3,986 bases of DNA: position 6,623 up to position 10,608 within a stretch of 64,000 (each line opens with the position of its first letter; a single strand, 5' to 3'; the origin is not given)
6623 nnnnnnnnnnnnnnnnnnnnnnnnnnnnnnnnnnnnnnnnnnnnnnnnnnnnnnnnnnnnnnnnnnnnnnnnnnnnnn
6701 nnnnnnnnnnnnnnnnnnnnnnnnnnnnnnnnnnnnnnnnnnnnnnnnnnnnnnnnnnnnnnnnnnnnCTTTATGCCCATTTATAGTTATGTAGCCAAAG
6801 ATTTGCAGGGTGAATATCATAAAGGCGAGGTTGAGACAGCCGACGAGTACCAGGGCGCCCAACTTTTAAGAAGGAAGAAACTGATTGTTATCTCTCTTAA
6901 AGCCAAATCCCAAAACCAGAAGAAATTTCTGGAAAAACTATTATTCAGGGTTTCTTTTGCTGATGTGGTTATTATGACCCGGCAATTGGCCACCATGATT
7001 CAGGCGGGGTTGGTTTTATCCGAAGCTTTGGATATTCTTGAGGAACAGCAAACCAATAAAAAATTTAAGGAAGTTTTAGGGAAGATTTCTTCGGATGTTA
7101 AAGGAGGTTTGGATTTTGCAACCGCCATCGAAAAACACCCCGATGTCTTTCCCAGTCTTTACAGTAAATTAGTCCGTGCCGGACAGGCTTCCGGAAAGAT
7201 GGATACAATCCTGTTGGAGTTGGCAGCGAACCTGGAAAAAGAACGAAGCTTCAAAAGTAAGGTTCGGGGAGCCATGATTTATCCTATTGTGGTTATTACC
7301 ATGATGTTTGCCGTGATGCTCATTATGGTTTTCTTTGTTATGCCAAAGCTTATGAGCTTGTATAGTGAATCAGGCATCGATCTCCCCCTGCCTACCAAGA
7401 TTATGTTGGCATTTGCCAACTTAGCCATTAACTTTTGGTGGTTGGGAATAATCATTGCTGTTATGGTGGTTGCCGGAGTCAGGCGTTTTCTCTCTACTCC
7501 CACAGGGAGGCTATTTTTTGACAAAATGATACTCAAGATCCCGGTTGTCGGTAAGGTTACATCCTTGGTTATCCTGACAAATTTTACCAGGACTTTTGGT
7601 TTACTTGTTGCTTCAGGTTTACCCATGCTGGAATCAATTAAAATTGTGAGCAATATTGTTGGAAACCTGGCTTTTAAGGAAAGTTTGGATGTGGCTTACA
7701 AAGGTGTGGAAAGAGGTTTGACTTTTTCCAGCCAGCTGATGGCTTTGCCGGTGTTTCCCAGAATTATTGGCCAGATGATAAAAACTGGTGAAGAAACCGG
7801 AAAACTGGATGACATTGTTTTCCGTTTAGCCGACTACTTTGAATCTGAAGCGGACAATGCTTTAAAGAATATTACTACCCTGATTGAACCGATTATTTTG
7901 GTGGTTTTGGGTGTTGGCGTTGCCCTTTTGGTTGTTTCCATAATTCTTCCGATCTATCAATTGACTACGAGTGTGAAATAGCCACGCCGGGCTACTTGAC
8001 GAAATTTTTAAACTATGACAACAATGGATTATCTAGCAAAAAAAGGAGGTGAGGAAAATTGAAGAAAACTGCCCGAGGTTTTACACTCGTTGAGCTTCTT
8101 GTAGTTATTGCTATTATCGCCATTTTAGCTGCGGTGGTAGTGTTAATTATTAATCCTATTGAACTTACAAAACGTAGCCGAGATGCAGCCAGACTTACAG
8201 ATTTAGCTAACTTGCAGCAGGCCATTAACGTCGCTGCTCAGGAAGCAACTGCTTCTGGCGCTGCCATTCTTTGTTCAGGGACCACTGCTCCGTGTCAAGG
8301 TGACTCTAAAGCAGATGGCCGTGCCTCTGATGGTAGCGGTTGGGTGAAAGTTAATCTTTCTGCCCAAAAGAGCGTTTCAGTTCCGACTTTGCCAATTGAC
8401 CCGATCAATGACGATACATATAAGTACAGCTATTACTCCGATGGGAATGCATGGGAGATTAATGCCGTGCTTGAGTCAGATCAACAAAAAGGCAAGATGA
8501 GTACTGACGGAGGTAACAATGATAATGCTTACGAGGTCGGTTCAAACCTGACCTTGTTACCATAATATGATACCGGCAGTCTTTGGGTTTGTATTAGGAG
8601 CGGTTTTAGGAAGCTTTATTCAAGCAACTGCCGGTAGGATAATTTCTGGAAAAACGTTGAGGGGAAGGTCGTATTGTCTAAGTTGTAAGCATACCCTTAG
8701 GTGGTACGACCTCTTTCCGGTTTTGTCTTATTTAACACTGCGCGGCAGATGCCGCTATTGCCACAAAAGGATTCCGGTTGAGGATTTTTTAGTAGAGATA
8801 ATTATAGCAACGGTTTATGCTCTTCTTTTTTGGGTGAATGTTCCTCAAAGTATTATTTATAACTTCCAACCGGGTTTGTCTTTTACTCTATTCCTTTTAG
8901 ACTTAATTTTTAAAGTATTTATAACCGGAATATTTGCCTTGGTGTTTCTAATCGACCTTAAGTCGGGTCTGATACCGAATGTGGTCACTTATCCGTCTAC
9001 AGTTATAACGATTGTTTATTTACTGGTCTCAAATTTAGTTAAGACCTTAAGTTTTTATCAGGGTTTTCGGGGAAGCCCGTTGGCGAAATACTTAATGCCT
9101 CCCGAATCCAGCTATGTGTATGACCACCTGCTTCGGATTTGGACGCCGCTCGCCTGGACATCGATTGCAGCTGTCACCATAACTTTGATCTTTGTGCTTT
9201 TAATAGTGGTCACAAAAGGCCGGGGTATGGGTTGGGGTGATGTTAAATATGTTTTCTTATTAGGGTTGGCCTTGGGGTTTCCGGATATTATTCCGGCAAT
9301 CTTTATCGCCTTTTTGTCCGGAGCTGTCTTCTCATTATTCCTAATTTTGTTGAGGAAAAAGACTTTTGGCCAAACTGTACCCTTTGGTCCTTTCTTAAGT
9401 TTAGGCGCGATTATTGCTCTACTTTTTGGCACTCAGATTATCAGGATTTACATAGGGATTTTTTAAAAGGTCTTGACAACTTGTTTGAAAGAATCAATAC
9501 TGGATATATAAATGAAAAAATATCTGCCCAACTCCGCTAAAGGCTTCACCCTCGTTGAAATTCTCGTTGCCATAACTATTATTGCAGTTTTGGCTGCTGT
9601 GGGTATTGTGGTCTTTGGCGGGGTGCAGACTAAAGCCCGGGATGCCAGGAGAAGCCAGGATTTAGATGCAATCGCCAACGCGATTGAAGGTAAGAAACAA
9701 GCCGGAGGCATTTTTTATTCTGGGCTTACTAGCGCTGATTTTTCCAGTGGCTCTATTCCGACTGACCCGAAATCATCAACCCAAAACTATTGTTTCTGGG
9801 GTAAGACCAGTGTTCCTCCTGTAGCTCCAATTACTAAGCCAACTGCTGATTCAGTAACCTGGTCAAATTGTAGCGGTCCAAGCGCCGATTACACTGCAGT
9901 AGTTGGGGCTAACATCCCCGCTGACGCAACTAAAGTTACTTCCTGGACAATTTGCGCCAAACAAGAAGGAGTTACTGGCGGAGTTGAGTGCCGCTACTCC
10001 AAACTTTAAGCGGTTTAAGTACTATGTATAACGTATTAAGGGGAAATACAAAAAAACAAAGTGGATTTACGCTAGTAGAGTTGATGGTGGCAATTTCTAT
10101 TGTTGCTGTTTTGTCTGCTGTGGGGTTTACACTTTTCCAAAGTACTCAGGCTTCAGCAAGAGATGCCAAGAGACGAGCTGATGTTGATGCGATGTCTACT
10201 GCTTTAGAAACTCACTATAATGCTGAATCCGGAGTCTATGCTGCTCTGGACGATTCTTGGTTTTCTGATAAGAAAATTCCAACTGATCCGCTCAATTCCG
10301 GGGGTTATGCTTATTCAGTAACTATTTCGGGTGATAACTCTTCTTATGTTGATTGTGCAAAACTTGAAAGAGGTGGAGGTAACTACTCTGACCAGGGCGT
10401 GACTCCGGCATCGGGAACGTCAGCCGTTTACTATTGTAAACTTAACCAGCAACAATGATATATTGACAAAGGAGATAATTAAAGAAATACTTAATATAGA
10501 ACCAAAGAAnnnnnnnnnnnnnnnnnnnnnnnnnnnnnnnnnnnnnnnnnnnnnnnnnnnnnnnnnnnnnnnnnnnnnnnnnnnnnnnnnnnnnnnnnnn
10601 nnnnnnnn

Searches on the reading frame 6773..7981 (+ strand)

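Call 65: search_protein_families(library=pfam, proteins=[window:6773-7981:+], max_evalue=0.0001)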
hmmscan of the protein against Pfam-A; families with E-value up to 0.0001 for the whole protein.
window:6773-7981:+ (402 aa): 1 family
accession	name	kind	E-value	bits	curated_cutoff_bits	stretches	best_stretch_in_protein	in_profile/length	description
PF00482.28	T2SSF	-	3.6e-58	195.4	25.2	2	69-191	2-125/125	Type II secretion system (T2SS), protein F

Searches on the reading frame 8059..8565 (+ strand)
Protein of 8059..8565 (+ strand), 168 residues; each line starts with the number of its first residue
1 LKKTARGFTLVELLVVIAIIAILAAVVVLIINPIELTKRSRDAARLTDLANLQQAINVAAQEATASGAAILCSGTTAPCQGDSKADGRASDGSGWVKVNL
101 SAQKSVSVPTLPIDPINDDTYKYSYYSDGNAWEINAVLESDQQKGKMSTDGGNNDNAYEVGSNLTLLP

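Call 65: search_protein_families(library=pfam, proteins=[window:8059-8565:+], max_evalue=0.0001)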
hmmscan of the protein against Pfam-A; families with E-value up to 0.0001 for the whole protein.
window:8059-8565:+ (168 aa): 1 family
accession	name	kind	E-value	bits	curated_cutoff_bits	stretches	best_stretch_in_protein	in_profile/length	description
PF07963.17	N_methyl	-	4.1e-09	36.1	21.2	1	3-27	2-26/27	Prokaryotic N-terminal methylation motif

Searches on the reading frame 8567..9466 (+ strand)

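Call 65: search_protein_families(library=pfam, proteins=[window:8567-9466:+], max_evalue=0.0001)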
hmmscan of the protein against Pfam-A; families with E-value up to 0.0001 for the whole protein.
window:8567-9466:+ (299 aa): 2 families
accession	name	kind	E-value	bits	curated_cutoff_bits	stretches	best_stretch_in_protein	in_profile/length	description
PF06750.18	A24_N_bact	-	1e-24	86.8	23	1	9-89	1-82/84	Bacterial Peptidase A24 N-terminal domain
PF01478.23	Peptidase_A24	-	4.9e-10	40.2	26.5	1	196-257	43-104/104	Type IV leader peptidase family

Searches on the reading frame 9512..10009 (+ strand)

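Call 65: search_protein_families(library=pfam, proteins=[window:9512-10009:+], max_evalue=0.0001)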
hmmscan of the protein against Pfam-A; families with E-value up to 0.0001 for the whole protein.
window:9512-10009:+ (165 aa): 1 family
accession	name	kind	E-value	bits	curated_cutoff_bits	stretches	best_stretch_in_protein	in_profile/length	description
PF07963.17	N_methyl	-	1.2e-08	34.6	21.2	1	7-30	2-25/27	Prokaryotic N-terminal methylation motif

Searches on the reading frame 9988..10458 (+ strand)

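Call 65: search_protein_families(library=pfam, proteins=[window:9988-10458:+], max_evalue=0.0001)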
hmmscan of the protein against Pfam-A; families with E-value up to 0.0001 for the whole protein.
window:9988-10458:+ (156 aa): 1 family
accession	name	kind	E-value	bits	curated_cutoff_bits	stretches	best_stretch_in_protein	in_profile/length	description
PF07963.17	N_methyl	-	5.5e-09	35.7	21.2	1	22-45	2-25/27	Prokaryotic N-terminal methylation motif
